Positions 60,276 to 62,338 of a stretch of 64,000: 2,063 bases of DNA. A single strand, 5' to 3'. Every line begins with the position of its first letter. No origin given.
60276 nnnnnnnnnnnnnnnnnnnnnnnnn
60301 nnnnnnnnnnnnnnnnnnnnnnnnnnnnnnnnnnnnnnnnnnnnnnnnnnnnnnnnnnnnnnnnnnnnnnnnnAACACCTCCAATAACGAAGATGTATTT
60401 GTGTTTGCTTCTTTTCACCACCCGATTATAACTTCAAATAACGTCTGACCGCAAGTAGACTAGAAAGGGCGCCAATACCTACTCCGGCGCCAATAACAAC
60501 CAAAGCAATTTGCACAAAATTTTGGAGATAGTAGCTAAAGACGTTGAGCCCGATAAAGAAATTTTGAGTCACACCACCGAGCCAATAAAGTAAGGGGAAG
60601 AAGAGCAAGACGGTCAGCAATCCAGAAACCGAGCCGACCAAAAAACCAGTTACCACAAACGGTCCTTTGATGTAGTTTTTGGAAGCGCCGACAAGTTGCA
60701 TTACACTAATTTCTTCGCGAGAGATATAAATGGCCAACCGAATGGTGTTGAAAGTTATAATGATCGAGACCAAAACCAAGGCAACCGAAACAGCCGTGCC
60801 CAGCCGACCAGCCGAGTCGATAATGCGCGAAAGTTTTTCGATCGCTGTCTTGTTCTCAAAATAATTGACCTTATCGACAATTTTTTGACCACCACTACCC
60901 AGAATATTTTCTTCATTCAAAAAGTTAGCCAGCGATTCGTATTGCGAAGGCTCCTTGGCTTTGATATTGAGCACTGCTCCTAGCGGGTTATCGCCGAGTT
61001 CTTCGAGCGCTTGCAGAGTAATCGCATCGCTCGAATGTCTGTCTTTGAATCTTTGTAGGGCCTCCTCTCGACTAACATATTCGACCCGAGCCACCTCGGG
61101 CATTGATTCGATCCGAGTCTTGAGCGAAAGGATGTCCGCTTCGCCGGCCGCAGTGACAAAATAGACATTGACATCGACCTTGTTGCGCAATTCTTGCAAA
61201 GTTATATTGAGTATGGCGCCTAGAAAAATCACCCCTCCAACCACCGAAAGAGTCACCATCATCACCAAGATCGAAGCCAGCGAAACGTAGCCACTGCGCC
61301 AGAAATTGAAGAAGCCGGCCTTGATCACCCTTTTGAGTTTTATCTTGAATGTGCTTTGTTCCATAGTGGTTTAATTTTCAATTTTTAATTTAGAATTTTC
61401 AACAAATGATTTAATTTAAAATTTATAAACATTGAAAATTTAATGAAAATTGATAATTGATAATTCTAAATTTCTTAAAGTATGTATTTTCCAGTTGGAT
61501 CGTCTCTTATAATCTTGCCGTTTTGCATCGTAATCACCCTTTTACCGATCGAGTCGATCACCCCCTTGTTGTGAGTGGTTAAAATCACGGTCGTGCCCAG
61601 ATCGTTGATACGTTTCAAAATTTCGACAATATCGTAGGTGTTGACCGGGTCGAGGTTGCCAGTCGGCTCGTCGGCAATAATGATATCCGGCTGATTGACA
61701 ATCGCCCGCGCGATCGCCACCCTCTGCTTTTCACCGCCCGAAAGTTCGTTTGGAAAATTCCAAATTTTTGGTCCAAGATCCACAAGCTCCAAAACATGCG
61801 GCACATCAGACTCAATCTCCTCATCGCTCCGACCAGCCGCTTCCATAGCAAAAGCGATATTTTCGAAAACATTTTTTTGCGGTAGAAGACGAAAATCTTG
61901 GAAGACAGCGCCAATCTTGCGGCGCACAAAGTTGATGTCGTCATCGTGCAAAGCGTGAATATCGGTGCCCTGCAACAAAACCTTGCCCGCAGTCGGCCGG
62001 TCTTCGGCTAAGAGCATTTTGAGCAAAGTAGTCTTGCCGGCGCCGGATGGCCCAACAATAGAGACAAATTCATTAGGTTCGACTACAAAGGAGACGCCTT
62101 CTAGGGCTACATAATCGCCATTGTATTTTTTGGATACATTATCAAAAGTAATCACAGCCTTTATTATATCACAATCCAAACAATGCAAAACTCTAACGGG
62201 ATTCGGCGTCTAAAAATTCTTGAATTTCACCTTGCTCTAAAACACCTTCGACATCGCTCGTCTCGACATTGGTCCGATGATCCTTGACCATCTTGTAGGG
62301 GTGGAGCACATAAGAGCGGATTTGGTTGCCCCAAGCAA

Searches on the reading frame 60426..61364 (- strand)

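Call 18: search_protein_families(library=pfam, proteins=[window:60426-61364:-], max_evalue=0.001)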
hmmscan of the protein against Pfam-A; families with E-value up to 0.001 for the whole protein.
window:60426-61364:- (312 aa): 2 families
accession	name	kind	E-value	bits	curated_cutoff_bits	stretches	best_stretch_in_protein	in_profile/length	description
PF18075.7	FtsX_ECD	-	7.4e-17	62.2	23.5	1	63-150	1-88/96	FtsX extracellular domain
PF02687.27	FtsX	-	1.1e-10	42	25.5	1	191-311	2-117/120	FtsX-like permease C-terminal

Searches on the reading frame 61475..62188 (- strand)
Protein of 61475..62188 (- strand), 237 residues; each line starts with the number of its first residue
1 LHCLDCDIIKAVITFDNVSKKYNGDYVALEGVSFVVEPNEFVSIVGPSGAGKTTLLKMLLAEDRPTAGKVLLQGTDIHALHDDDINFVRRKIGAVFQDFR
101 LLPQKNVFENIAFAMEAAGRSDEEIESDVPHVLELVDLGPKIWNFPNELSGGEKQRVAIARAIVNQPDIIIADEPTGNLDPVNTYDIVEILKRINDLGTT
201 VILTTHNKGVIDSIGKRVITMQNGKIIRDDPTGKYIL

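Call 18: search_protein_families(library=pfam, proteins=[window:61475-62188:-], max_evalue=0.001)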
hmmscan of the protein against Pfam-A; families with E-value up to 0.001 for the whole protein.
window:61475-62188:- (237 aa): 8 families
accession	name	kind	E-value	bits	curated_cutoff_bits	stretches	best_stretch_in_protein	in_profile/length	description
PF00005.33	ABC_tran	-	4.3e-37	128.2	25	1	29-176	1-136/137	ABC transporter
PF13304.12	AAA_21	-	3.7e-10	40.8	27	1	150-212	239-304/304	AAA domain, putative AbiEii toxin, Type IV TA system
PF02463.25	SMC_N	-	2.3e-06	27.6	40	1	39-218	24-209/220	RecF/RecN/SMC N terminal domain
PF13401.12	AAA_22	-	0.00014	22.6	27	1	40-66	6-35/130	AAA domain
PF20720.3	nSTAND3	-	0.00017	21.8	27.2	1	35-62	13-40/155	Novel STAND NTPase 3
PF13479.12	AAA_24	-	0.00053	20.3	27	0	42-82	5-39/195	AAA domain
PF02492.25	cobW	-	0.00082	19.4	20.7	0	42-64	3-25/180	CobW/HypB/UreG, nucleotide-binding domain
PF13175.12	AAA_15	-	0.00095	19.3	32.1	0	163-211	325-374/374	AAA ATPase domain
